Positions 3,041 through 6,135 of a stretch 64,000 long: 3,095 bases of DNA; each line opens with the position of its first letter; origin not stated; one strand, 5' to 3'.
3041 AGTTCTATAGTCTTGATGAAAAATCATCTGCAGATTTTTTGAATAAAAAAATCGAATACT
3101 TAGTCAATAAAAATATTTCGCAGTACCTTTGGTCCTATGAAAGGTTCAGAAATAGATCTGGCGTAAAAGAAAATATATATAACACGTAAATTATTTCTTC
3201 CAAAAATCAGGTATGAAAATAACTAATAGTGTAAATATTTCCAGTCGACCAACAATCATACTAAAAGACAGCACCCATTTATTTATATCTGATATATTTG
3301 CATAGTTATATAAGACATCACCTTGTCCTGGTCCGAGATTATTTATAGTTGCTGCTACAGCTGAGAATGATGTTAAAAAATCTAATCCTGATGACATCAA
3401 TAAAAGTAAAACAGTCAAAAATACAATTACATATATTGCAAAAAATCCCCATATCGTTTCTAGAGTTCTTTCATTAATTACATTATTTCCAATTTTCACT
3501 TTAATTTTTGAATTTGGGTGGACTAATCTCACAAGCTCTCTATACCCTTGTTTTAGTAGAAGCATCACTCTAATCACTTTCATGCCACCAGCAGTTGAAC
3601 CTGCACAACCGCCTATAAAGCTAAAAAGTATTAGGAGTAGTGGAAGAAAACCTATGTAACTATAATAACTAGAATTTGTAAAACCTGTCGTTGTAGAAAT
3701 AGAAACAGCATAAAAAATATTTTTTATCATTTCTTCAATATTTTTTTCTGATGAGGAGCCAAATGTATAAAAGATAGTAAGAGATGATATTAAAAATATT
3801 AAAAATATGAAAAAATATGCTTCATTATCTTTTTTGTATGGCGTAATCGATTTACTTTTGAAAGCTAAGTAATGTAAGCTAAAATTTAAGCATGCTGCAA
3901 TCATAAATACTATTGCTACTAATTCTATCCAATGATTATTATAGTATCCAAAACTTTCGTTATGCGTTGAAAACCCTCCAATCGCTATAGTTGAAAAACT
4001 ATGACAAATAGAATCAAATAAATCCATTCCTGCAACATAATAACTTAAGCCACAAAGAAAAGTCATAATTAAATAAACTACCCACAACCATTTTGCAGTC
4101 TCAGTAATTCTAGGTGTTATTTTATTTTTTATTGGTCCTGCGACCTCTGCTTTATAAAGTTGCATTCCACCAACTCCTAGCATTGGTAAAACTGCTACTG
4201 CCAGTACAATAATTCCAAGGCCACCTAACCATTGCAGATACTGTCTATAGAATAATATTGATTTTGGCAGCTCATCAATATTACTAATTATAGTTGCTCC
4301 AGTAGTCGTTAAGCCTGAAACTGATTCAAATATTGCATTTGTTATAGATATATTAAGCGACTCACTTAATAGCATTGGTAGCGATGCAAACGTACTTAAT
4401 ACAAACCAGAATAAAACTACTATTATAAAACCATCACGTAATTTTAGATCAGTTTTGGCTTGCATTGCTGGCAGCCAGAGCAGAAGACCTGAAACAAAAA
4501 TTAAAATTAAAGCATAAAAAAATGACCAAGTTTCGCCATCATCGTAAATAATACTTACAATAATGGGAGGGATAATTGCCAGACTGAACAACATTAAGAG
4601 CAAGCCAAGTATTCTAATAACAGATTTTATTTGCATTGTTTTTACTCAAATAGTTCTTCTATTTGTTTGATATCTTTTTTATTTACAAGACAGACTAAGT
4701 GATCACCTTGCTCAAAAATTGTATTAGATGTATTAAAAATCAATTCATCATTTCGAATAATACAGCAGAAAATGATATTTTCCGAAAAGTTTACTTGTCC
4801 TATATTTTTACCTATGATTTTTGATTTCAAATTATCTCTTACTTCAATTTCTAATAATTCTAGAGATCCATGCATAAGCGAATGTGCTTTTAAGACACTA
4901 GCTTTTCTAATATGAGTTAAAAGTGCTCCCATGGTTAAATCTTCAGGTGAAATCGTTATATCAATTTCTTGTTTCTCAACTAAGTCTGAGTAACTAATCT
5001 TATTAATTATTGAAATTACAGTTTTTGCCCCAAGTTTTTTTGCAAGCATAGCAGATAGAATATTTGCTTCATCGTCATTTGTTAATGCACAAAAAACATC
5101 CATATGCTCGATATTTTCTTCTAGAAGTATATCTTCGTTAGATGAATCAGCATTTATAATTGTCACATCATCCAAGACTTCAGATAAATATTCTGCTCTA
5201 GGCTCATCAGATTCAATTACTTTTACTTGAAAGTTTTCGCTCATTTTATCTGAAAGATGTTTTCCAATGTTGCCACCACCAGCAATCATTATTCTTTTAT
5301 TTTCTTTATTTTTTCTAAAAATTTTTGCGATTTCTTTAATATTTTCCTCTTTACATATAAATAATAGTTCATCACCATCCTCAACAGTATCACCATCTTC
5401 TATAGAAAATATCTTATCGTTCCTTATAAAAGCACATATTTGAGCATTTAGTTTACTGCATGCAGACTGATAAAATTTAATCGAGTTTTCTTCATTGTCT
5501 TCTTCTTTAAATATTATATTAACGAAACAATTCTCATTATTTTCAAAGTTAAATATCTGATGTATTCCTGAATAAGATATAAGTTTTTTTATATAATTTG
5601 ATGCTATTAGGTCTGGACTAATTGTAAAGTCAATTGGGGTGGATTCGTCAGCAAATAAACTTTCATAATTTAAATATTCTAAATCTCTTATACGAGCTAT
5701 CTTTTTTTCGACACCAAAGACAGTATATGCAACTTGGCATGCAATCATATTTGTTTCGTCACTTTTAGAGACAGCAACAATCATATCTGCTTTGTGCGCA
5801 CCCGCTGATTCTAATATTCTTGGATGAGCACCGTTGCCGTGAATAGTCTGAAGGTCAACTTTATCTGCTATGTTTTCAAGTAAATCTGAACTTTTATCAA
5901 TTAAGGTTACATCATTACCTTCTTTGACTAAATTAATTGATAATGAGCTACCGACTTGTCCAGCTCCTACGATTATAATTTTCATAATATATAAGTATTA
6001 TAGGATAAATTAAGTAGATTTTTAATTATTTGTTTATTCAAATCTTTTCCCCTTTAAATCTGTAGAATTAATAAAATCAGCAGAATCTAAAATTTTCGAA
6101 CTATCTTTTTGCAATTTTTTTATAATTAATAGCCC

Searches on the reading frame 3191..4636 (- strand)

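Call 56: search_protein_families(library=pfam, proteins=[window:3191-4636:-], max_evalue=1e-8)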
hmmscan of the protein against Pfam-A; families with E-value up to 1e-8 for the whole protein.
window:3191-4636:- (481 aa): 1 family
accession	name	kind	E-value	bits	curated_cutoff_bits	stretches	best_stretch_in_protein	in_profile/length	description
PF02386.22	TrkH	-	3e-85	287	27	1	39-476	5-497/502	Cation transport protein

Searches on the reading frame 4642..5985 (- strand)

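Call 56: search_protein_families(library=pfam, proteins=[window:4642-5985:-], max_evalue=1e-8)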
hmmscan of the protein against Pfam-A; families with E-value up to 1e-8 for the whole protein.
window:4642-5985:- (447 aa): 3 families
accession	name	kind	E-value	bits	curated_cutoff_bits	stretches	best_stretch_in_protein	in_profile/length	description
PF02254.24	TrkA_N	-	1.7e-51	173.8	23.8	2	232-347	1-116/116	TrkA-N domain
PF02080.26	TrkA_C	-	1.5e-16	60.4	27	0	381-446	3-70/71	TrkA-C domain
PF13241.12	NAD_binding_7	-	2.6e-09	38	22.1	0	228-316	6-83/104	Putative NAD(P)-binding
